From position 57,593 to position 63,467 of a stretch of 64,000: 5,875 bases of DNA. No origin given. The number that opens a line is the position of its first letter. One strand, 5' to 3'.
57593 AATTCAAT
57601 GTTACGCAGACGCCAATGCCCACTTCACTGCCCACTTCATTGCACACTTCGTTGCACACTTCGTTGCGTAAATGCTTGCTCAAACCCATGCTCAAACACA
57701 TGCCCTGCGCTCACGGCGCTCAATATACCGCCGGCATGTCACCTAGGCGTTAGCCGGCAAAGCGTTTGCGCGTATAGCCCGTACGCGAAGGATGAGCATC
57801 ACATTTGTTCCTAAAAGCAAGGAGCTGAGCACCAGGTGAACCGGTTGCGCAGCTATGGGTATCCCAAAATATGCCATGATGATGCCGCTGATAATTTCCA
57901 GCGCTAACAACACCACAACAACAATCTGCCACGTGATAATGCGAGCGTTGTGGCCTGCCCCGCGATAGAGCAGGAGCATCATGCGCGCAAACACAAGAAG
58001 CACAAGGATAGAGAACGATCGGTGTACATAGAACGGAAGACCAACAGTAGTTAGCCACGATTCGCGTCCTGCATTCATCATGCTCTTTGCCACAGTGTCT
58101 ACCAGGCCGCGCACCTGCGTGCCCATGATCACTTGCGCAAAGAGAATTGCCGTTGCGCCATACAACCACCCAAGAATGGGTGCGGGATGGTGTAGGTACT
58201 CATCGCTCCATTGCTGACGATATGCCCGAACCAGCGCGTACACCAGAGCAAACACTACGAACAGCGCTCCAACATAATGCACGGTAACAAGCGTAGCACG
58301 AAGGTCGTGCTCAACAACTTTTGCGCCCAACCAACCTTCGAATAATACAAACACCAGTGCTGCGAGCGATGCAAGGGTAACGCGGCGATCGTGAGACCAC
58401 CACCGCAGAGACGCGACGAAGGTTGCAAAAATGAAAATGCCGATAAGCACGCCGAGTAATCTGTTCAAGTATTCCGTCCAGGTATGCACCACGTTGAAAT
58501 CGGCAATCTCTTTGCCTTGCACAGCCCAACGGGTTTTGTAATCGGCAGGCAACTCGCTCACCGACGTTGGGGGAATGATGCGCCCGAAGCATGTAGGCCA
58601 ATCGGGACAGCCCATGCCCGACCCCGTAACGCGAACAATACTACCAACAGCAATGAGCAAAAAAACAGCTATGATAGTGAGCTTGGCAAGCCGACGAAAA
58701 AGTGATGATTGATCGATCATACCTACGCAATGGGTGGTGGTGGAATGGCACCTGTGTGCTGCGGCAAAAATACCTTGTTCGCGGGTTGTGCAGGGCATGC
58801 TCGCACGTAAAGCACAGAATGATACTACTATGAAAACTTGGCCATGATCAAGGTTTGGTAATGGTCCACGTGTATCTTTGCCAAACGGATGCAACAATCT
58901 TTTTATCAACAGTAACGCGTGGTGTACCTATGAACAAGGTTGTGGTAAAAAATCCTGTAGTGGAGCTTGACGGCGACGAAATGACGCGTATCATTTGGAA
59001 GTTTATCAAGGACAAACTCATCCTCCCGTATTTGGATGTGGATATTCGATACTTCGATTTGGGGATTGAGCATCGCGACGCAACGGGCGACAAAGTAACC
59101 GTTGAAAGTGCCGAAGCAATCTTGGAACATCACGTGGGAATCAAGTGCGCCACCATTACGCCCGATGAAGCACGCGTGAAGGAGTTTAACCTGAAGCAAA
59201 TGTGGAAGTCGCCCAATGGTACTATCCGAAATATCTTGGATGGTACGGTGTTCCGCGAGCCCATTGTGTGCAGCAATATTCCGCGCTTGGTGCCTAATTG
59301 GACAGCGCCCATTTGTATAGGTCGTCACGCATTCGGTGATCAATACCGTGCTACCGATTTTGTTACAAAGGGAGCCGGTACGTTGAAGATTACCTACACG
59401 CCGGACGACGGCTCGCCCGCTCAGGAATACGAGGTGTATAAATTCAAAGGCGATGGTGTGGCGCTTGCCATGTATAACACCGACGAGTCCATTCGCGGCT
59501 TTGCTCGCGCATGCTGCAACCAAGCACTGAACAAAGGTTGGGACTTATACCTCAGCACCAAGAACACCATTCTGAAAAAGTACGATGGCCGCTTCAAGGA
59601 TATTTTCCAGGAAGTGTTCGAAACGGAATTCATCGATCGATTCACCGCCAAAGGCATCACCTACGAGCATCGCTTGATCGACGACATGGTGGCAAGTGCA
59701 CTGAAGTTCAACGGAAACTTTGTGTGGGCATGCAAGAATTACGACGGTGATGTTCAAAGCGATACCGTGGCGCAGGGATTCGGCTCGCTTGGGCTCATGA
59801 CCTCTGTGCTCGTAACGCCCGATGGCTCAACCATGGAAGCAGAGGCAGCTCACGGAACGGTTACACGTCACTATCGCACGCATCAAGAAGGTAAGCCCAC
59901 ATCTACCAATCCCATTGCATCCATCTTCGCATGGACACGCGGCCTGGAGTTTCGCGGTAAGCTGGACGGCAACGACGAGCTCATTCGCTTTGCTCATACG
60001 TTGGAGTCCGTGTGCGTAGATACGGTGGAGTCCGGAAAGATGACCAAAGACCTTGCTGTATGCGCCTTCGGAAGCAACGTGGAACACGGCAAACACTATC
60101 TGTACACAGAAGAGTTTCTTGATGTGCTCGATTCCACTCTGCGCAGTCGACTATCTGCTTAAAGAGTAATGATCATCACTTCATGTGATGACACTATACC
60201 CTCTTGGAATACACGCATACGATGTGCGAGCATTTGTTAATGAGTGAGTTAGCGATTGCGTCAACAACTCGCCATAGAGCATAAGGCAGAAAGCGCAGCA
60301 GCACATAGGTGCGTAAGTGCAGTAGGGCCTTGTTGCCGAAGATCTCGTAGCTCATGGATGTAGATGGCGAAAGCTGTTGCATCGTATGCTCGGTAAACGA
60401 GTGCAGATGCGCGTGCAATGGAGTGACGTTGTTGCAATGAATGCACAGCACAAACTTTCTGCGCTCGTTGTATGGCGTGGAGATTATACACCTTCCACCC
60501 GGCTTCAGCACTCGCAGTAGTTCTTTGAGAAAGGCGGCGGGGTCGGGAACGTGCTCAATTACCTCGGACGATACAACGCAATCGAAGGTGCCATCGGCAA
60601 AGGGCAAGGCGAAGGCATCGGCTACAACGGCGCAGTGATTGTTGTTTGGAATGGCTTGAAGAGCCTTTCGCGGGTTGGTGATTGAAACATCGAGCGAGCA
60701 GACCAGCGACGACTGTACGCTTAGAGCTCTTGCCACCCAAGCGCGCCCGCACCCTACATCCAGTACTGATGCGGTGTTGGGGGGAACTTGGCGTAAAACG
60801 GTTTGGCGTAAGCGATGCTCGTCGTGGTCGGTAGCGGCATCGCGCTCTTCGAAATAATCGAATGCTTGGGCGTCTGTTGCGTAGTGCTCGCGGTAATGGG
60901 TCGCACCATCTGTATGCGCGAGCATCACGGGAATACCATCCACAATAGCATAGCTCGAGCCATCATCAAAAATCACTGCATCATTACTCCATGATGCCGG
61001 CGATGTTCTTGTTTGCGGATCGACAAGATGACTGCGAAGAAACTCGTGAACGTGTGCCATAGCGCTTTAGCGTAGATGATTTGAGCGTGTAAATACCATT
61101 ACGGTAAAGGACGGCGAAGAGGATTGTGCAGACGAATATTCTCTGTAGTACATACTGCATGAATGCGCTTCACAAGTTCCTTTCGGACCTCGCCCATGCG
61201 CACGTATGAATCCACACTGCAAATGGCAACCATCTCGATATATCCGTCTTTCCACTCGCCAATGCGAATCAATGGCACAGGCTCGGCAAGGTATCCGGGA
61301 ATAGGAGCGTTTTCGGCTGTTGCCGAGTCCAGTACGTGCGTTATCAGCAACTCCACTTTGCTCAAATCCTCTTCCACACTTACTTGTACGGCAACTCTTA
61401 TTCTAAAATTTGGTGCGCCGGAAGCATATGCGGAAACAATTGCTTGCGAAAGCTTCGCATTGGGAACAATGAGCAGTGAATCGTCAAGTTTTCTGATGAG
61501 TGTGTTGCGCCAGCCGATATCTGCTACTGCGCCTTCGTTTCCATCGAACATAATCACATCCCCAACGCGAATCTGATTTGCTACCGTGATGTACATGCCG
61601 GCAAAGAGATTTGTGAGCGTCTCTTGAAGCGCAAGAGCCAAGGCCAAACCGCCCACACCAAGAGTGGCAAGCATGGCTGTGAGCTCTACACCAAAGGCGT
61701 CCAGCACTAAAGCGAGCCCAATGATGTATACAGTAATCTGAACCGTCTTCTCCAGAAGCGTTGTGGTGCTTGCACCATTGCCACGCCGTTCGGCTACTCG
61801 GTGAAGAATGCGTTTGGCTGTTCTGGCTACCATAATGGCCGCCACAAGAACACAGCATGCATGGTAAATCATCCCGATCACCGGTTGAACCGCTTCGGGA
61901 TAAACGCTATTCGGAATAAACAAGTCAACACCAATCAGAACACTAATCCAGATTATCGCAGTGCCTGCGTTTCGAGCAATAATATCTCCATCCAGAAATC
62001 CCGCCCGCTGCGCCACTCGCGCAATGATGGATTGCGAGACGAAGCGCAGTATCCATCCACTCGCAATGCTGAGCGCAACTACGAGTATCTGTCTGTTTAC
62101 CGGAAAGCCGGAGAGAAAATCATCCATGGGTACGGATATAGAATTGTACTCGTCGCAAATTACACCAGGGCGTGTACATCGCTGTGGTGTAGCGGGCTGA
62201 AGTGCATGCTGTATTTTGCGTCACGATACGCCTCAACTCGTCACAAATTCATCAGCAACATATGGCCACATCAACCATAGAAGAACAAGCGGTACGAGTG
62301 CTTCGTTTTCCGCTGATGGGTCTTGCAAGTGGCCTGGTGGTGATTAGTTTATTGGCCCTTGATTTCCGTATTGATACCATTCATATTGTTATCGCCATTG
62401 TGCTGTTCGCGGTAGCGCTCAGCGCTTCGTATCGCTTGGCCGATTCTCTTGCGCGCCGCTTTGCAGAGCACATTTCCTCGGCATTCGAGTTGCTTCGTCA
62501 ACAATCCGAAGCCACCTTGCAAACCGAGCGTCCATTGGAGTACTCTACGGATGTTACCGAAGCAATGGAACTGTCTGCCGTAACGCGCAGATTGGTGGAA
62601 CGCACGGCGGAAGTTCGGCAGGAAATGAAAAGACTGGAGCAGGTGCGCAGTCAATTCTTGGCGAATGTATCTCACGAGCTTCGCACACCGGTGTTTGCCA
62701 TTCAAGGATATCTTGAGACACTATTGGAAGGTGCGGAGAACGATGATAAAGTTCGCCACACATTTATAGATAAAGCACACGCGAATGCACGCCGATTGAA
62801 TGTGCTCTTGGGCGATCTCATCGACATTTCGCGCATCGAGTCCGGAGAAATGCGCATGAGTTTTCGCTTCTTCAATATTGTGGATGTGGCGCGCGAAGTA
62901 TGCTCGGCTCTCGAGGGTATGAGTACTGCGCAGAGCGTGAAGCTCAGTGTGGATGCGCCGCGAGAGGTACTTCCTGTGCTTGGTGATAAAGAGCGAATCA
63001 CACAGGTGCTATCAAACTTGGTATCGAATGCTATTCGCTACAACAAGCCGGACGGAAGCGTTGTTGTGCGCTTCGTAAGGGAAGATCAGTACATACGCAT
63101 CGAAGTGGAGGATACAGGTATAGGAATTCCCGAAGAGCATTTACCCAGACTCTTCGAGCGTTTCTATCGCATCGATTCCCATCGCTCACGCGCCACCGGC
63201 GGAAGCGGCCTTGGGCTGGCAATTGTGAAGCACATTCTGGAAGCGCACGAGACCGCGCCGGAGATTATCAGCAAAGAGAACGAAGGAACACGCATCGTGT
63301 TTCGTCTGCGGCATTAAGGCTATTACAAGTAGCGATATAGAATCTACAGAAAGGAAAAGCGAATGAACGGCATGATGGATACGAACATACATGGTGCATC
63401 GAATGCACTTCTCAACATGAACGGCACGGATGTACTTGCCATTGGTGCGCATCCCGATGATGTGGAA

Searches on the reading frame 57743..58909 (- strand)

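Call 48: search_protein_families(library=pfam, proteins=[window:57743-58909:-], max_evalue=0.0001)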
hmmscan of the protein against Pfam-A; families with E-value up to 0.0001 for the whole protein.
window:57743-58909:- (388 aa): 1 family
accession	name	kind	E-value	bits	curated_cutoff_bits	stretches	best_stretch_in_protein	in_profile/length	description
PF02628.20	COX15-CtaA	-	1e-49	169.8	29.9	1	73-368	2-320/322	Cytochrome oxidase assembly protein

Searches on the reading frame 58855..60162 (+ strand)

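Call 48: search_protein_families(library=pfam, proteins=[window:58855-60162:+], max_evalue=0.0001)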
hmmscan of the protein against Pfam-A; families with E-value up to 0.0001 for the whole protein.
window:58855-60162:+ (435 aa): 1 family
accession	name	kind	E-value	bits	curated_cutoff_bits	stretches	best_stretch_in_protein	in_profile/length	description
PF00180.25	Iso_dh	-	8.6e-67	226.3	27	1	33-423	4-346/348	Isocitrate/isopropylmalate dehydrogenase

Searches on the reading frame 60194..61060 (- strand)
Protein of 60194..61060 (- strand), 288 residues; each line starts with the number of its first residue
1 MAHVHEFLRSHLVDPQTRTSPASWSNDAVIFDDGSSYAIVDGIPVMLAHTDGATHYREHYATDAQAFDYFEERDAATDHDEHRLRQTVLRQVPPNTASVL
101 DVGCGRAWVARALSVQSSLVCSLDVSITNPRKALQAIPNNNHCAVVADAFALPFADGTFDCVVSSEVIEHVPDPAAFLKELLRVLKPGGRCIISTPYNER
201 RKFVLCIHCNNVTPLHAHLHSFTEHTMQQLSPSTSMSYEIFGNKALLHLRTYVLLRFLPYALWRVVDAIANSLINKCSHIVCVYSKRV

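Call 48: search_protein_families(library=pfam, proteins=[window:60194-61060:-], max_evalue=0.0001)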
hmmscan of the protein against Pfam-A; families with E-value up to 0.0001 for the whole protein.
window:60194-61060:- (288 aa): 8 families
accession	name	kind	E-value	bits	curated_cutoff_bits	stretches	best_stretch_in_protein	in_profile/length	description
PF08241.18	Methyltransf_11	-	2e-23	83.2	21.2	1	100-193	1-95/95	Methyltransferase domain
PF13489.12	Methyltransf_23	-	2.1e-21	76.8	27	1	79-230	4-153/164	Methyltransferase domain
PF13649.12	Methyltransf_25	-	1.1e-17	65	27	1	99-189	1-97/97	Methyltransferase domain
PF13847.12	Methyltransf_31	-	4.4e-14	52.8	27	1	98-200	6-116/145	Methyltransferase domain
PF08242.18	Methyltransf_12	-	7.5e-12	46.3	30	1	100-191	1-98/98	Methyltransferase domain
PF01209.24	Ubie_methyltran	-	1e-10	41.8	20.1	1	87-193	39-151/233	ubiE/COQ5 methyltransferase family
PF05148.21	Methyltransf_8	-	1.1e-06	29.1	27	1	93-193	70-156/219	Hypothetical methyltransferase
PF07021.18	MetW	-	1.4e-05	25.3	21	1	88-198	7-112/193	Methionine biosynthesis protein MetW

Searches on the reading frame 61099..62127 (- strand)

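Call 48: search_protein_families(library=pfam, proteins=[window:61099-62127:-], max_evalue=0.0001)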
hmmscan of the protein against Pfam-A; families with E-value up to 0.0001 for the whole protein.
window:61099-62127:- (342 aa): 2 families
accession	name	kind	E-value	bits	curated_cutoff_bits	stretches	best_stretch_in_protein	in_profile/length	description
PF00924.24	MS_channel_2nd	-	1.4e-15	57.5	20.2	1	170-230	2-62/68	Mechanosensitive ion channel, beta-domain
PF21088.3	MS_channel_1st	-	1.2e-06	28.8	23.1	1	131-168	5-42/42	Mechanosensitive ion channel, transmembrane helices 2/3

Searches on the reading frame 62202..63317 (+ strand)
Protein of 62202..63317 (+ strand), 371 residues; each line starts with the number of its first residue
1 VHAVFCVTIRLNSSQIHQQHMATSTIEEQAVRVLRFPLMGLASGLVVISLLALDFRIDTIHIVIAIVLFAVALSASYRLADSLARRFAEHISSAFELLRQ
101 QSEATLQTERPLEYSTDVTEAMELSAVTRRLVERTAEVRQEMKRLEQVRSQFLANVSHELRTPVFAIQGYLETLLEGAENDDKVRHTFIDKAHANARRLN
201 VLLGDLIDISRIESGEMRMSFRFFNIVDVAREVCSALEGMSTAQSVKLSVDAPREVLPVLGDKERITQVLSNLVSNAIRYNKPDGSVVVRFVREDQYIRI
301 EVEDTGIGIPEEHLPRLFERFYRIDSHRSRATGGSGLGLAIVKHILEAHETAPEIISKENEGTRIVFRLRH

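Call 48: search_protein_families(library=pfam, proteins=[window:62202-63317:+], max_evalue=0.0001)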
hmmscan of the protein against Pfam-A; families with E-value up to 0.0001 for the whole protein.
window:62202-63317:+ (371 aa): 3 families
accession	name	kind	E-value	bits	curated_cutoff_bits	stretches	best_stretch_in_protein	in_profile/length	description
PF02518.31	HATPase_c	-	6.6e-31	107.5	26.4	1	261-370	1-108/111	Histidine kinase-, DNA gyrase B-, and HSP90-like ATPase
PF00512.31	HisKA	-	1.1e-17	64.2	26.9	1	149-215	2-66/66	His Kinase A (phospho-acceptor) domain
PF13581.12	HATPase_c_2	-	2.1e-07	31.4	27.4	1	264-367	30-125/127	Histidine kinase-like ATPase domain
